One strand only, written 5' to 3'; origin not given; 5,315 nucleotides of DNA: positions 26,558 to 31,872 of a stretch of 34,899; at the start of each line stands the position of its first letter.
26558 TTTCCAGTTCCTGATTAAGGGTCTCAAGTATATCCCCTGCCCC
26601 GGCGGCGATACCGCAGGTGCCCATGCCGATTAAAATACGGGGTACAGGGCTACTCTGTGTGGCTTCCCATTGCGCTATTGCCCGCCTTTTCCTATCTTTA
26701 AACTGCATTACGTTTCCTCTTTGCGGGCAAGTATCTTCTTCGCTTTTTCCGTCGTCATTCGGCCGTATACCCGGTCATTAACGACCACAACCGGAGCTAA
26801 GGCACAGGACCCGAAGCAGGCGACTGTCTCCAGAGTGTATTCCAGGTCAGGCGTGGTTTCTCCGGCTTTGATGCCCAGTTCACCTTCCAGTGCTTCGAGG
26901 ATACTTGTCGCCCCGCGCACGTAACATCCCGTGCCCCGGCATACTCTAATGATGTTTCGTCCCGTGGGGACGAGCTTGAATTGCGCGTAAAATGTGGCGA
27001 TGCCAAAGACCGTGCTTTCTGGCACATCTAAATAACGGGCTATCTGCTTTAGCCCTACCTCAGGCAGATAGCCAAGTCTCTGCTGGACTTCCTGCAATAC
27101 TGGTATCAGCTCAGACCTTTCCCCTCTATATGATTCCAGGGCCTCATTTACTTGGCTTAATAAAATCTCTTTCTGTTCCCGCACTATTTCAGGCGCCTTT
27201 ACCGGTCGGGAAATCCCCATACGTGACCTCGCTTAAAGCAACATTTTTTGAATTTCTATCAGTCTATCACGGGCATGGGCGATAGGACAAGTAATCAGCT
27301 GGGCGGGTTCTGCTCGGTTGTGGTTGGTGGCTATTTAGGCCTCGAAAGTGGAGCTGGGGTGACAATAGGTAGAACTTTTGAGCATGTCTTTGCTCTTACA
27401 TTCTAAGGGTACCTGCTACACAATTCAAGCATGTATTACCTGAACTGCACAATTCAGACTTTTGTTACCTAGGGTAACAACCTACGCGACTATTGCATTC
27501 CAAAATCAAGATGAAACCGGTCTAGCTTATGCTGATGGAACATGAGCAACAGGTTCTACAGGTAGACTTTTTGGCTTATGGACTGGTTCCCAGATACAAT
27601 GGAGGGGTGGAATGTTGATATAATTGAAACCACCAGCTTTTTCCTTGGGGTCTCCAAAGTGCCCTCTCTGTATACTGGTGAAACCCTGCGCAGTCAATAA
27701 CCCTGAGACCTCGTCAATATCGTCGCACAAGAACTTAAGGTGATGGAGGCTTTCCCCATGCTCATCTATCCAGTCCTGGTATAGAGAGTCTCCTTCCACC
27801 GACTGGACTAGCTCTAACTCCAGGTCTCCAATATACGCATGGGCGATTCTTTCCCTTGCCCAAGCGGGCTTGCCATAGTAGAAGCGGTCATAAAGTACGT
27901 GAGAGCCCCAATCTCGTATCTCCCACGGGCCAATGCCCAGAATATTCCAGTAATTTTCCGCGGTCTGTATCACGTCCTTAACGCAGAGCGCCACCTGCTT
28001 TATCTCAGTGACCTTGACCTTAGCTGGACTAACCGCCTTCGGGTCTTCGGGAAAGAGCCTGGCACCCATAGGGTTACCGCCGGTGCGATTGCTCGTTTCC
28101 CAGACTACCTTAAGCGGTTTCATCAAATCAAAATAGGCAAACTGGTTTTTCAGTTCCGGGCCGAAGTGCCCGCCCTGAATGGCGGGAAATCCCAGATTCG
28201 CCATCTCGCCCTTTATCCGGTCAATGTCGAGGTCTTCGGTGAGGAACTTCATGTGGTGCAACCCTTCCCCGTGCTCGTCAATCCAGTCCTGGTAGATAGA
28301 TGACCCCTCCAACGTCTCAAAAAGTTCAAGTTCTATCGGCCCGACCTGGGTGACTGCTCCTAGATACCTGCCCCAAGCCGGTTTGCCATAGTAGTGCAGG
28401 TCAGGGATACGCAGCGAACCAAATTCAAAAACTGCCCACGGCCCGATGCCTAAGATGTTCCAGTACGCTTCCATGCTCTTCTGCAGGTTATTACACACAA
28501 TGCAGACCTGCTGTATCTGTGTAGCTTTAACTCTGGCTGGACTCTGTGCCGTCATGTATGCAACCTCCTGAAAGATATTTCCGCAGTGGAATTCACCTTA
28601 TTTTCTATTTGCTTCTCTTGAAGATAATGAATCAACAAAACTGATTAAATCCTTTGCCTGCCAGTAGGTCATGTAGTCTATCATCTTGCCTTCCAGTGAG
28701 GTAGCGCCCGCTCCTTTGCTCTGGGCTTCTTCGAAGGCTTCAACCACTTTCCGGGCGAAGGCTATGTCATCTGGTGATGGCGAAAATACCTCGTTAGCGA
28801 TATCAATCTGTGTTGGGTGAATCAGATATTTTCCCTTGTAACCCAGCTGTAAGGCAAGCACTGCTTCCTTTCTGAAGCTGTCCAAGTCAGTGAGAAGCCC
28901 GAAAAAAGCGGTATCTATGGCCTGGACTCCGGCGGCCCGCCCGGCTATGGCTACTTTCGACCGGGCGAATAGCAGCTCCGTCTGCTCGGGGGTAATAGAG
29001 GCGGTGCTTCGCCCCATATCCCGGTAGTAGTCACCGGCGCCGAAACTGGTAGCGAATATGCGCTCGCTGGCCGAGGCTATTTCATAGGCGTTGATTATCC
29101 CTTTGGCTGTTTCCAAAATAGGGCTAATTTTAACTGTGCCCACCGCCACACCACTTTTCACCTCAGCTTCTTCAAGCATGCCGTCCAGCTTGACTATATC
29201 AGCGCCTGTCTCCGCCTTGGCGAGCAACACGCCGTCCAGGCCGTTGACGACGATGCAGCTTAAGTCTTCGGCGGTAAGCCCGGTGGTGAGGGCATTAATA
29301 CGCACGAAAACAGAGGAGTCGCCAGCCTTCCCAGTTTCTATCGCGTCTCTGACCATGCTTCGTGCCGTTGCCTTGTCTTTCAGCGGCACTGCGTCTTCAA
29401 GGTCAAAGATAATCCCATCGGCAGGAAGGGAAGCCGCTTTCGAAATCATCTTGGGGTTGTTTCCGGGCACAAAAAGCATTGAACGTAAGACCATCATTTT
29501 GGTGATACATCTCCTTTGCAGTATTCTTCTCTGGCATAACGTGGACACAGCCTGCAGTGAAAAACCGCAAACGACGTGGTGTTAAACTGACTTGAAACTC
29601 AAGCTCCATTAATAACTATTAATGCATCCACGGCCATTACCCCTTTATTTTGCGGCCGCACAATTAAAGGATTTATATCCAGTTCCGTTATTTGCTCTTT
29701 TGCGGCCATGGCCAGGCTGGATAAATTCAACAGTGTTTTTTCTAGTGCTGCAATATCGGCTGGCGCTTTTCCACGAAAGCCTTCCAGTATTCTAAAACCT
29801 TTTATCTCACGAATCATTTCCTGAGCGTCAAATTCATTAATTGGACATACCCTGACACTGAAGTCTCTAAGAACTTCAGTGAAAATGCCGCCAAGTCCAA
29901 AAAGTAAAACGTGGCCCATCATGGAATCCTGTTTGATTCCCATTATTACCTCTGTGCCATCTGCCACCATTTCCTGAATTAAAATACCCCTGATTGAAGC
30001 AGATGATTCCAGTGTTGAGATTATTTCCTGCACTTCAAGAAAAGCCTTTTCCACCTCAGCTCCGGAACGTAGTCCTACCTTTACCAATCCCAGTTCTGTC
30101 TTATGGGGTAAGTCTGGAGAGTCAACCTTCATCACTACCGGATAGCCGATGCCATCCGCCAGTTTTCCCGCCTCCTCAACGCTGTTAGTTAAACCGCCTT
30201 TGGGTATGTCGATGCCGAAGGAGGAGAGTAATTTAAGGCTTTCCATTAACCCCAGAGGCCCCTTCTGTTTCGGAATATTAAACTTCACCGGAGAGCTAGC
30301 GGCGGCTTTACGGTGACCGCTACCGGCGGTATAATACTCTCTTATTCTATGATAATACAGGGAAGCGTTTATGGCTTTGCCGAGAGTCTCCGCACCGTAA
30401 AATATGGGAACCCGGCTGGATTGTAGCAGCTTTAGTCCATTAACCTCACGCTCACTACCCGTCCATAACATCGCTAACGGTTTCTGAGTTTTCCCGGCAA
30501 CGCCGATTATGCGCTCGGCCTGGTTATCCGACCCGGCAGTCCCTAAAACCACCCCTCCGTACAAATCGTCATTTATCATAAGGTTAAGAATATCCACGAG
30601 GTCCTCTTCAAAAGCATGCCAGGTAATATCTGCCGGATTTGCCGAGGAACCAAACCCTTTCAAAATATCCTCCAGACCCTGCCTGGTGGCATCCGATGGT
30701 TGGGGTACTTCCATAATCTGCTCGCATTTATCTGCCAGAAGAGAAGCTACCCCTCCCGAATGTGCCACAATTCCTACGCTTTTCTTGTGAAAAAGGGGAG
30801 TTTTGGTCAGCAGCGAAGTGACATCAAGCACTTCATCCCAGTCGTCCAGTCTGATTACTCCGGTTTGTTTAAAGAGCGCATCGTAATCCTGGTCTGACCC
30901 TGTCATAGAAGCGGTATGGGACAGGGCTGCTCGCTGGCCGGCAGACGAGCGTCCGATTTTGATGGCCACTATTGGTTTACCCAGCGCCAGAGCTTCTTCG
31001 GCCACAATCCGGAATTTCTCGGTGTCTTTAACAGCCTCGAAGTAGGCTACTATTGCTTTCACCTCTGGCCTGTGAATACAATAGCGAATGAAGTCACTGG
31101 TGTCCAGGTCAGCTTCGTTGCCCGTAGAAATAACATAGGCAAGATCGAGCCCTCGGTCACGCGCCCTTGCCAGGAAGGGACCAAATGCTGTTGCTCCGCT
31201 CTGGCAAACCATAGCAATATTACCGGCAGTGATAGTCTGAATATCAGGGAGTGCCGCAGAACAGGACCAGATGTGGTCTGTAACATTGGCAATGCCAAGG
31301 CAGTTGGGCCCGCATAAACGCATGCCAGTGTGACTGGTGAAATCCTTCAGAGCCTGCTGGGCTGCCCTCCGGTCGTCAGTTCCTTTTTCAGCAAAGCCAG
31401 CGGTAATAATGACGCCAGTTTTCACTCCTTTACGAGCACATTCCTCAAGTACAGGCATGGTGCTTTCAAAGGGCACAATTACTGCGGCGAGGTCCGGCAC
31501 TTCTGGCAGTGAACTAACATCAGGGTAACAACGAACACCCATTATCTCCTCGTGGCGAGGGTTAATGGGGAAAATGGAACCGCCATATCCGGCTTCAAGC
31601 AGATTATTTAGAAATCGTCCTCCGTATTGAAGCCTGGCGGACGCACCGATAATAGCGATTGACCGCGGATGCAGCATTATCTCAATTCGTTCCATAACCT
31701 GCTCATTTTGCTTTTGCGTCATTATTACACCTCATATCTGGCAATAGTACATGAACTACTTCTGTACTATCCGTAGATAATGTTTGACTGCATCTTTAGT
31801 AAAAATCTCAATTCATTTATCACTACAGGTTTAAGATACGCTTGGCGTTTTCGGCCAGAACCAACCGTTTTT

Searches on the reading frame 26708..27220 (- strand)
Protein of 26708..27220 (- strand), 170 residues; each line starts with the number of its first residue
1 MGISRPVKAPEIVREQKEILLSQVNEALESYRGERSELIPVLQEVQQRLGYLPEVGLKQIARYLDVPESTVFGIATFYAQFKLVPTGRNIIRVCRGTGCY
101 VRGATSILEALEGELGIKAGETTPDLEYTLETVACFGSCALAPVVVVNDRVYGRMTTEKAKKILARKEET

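Call 49: search_protein_families(library=pfam, proteins=[window:26708-27220:-], max_evalue=0.001)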
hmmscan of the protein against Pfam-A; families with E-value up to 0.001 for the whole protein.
window:26708-27220:- (170 aa): 1 family
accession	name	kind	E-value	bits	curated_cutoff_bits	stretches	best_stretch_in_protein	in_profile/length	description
PF01257.25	2Fe-2S_thioredx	-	1.2e-50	171.6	24.8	1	25-166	2-143/145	Thioredoxin-like [2Fe-2S] ferredoxin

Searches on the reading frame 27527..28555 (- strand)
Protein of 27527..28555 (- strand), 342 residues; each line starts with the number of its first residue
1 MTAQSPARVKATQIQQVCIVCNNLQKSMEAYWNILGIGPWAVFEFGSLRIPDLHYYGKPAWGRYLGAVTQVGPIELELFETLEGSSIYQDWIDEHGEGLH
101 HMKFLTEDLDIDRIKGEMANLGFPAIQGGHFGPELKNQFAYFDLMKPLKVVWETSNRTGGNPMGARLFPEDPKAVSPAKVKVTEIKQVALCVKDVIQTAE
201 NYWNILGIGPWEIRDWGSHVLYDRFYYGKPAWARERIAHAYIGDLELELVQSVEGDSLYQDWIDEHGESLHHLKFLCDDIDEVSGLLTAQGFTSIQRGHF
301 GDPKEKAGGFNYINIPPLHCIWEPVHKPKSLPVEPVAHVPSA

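Call 49: search_protein_families(library=pfam, proteins=[window:27527-28555:-], max_evalue=0.001)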
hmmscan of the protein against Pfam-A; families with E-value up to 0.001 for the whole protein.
window:27527-28555:- (342 aa): 2 families
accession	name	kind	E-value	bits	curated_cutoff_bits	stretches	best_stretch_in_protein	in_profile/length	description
PF13669.12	Glyoxalase_4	-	4.8e-26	91.6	27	2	187-298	2-97/109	Glyoxalase/Bleomycin resistance protein/Dioxygenase superfamily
PF00903.31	Glyoxalase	-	6.9e-05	23.7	20.6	0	185-291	2-92/121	Glyoxalase/Bleomycin resistance protein/Dioxygenase superfamily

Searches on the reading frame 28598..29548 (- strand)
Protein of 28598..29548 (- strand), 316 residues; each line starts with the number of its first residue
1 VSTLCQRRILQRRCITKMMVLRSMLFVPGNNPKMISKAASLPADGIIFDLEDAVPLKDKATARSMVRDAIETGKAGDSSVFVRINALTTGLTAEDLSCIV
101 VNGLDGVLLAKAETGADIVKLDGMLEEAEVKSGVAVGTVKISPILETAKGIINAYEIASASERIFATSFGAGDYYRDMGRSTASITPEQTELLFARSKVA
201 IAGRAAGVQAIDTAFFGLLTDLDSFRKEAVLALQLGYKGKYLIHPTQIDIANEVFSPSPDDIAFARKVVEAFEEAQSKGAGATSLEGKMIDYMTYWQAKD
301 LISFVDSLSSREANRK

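Call 49: search_protein_families(library=pfam, proteins=[window:28598-29548:-], max_evalue=0.001)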
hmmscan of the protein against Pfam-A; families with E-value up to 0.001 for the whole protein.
window:28598-29548:- (316 aa): 2 families
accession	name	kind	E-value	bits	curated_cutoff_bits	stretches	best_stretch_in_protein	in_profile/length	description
PF03328.21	HpcH_HpaI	-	1.2e-53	182.2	25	1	22-245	1-221/221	HpcH/HpaI aldolase/citrate lyase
PF15617.12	C-C_Bond_Lyase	-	2.6e-10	40.4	28.4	1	21-295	7-304/320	C-C_Bond_Lyase of the TIM-Barrel fold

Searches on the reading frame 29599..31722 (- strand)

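Call 49: search_protein_families(library=pfam, proteins=[window:29599-31722:-], max_evalue=0.001)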
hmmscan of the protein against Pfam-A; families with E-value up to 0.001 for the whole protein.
window:29599-31722:- (707 aa): 4 families
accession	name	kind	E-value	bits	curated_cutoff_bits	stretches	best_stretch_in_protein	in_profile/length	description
PF13549.11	ATP-grasp_5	-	9.4e-67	225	27.6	1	489-704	9-221/221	ATP-grasp domain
PF13607.11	Succ_CoA_lig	-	9e-44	149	27.4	1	166-305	1-138/138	Succinyl-CoA ligase like flavodoxin domain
PF13380.12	CoA_binding_2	-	4.9e-22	79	22.8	1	20-145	1-114/116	CoA binding domain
PF02629.25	CoA_binding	-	2.6e-08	35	22.3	1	20-109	4-97/97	CoA binding domain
